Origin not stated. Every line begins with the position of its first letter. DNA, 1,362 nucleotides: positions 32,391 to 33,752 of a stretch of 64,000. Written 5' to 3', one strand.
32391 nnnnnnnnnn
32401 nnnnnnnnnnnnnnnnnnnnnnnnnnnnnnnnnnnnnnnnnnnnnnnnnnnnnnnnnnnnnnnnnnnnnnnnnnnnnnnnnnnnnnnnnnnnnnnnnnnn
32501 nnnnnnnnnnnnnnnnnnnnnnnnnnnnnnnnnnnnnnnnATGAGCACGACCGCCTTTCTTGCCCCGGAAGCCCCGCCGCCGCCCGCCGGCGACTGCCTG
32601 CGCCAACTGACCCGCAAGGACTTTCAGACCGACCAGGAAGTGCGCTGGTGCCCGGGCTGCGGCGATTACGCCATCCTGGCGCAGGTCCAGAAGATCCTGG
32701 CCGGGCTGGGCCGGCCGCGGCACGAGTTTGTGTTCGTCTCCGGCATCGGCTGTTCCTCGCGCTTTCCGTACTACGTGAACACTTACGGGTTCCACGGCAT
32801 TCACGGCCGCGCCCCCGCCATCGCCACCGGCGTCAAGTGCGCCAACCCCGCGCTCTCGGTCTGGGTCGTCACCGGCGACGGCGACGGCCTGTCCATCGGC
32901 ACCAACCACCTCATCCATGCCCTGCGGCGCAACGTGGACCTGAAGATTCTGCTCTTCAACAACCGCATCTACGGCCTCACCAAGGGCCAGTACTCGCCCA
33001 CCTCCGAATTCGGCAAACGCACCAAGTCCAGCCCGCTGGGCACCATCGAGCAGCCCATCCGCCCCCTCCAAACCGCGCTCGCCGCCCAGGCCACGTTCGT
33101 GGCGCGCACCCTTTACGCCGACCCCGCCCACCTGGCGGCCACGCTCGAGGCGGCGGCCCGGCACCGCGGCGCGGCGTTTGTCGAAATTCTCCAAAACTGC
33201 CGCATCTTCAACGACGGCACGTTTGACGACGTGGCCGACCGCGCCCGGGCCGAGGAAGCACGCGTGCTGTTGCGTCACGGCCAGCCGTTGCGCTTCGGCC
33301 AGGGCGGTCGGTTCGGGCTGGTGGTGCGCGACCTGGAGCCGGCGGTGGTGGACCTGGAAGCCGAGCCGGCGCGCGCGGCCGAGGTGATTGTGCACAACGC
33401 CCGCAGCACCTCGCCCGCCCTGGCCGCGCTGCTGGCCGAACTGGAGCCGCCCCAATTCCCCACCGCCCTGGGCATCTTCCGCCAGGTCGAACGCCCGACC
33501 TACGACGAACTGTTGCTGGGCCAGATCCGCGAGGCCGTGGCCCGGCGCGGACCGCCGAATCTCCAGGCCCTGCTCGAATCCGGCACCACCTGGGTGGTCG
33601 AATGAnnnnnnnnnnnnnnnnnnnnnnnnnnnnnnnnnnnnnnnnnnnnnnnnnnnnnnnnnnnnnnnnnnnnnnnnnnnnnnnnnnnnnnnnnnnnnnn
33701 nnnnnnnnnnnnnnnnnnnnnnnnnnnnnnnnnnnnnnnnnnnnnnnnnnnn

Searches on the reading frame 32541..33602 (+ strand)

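Call 78: search_protein_families(library=pfam, proteins=[window:32541-33602:+], max_evalue=0.001)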
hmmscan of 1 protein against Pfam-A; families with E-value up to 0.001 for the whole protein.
window:32541-33602:+ (354 aa): 1 family
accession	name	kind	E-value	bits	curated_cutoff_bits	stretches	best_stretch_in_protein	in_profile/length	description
PF02775.26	TPP_enzyme_C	-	3.3e-31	108.6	21.9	1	69-216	2-151/151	Thiamine pyrophosphate enzyme, C-terminal TPP binding domain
